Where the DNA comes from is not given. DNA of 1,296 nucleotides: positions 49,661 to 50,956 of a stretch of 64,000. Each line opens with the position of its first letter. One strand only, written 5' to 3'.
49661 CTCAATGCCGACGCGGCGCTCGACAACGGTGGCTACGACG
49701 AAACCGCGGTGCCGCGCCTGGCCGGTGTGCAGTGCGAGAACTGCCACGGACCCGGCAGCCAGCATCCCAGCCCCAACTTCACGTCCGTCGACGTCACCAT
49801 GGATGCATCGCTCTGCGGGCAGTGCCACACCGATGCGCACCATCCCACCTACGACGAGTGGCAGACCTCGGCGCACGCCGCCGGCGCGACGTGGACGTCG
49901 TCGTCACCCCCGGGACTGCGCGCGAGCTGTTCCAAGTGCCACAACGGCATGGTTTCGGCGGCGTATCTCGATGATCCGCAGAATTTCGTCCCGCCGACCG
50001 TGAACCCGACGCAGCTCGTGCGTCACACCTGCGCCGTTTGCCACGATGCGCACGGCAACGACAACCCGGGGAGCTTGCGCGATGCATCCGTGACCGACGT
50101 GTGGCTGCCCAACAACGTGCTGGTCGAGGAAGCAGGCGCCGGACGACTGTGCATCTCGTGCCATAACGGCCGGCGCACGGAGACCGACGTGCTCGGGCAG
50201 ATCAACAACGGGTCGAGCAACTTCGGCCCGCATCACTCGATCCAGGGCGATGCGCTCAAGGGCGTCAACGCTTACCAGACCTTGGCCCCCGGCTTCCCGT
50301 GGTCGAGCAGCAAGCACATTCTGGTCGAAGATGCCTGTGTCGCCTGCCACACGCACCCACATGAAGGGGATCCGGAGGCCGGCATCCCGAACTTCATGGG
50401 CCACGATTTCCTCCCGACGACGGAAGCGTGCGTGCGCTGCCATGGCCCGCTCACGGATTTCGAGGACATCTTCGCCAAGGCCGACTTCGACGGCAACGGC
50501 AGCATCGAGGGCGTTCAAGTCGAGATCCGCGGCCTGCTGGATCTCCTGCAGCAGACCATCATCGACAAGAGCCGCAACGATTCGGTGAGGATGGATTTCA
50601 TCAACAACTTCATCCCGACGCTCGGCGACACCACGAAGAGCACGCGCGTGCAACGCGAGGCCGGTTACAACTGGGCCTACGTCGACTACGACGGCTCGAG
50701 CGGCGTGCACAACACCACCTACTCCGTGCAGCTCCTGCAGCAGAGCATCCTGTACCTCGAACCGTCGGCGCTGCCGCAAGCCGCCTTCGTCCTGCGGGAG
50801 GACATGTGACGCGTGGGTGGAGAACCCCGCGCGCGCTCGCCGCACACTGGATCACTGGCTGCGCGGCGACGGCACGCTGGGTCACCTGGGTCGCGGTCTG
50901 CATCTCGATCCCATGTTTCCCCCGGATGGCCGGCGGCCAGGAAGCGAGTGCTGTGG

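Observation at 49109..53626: Ext/Pcc-like porin-cytochrome conduit: four translationally coupled genes with 27 heme-binding motifs plus a beta-barrel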

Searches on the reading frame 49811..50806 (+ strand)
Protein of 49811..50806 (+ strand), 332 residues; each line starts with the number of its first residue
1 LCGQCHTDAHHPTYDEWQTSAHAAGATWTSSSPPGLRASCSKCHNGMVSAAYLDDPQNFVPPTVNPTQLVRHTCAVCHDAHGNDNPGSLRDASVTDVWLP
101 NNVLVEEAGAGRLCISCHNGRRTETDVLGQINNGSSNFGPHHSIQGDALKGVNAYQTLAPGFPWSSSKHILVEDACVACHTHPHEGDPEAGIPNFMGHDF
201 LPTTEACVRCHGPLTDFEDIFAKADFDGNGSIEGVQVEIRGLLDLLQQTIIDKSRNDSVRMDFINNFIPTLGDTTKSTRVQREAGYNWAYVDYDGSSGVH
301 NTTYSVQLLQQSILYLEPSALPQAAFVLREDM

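Call 71: search_solved_structures(query=window:49811-50806:+, max_evalue=10, show_alignments=2)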
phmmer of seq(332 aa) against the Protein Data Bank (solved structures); distinct sequences matched with E-value up to 10: 30.
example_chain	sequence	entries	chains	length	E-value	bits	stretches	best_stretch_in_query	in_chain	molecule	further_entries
6i5b_A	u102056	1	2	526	0.014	17.5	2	8-87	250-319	Uncharacterized protein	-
1rb9_A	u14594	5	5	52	0.017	17.2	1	176-218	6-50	RUBREDOXIN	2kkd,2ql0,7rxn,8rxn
7emf_D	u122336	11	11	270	0.034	16.2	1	125-167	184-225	Mediator of RNA polymerase II transcription subunit 4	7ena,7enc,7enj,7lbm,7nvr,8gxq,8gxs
1scm_C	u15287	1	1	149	0.047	15.7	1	192-261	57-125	MYOSIN ESSENTIAL LIGHT CHAIN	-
2w4t_Z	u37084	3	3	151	0.049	15.7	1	191-261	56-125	MYOSIN ESSENTIAL LIGHT CHAIN, STRIATED ADDUCTOR MUSCLE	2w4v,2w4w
1dfk_Z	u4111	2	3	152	0.049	15.7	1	191-261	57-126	MYOSIN HEAD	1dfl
1kk8_C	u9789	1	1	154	0.051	15.6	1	192-261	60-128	Myosin Essential Light Chain,Striated adductor muscle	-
1b7t_Z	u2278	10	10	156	0.052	15.6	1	192-261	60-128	MYOSIN ESSENTIAL LIGHT CHAIN | MYOSIN ESSENTIAL LIGHT CHAIN, STRIATED ADDUCTOR MUSCLE | SCALLOP MYOSIN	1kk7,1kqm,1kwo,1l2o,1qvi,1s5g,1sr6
3jtd_C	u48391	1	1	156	0.06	15.4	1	192-261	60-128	Myosin essential light chain, striated adductor muscle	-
8t1i_B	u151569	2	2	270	0.089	14.8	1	125-167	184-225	Mediator of RNA polymerase II transcription subunit 4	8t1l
2ec6_C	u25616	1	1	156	0.11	14.5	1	192-259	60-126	Myosin essential light chain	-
1rdv_A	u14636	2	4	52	0.15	14.1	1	176-218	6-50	RUBREDOXIN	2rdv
3pn7_C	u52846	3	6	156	0.17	13.9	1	191-259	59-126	Myosin essential light chain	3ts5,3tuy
2os8_C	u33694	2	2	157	0.17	13.9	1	191-259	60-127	Myosin essential light chain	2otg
2pve_A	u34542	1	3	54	0.21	13.6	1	181-220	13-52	Rubredoxin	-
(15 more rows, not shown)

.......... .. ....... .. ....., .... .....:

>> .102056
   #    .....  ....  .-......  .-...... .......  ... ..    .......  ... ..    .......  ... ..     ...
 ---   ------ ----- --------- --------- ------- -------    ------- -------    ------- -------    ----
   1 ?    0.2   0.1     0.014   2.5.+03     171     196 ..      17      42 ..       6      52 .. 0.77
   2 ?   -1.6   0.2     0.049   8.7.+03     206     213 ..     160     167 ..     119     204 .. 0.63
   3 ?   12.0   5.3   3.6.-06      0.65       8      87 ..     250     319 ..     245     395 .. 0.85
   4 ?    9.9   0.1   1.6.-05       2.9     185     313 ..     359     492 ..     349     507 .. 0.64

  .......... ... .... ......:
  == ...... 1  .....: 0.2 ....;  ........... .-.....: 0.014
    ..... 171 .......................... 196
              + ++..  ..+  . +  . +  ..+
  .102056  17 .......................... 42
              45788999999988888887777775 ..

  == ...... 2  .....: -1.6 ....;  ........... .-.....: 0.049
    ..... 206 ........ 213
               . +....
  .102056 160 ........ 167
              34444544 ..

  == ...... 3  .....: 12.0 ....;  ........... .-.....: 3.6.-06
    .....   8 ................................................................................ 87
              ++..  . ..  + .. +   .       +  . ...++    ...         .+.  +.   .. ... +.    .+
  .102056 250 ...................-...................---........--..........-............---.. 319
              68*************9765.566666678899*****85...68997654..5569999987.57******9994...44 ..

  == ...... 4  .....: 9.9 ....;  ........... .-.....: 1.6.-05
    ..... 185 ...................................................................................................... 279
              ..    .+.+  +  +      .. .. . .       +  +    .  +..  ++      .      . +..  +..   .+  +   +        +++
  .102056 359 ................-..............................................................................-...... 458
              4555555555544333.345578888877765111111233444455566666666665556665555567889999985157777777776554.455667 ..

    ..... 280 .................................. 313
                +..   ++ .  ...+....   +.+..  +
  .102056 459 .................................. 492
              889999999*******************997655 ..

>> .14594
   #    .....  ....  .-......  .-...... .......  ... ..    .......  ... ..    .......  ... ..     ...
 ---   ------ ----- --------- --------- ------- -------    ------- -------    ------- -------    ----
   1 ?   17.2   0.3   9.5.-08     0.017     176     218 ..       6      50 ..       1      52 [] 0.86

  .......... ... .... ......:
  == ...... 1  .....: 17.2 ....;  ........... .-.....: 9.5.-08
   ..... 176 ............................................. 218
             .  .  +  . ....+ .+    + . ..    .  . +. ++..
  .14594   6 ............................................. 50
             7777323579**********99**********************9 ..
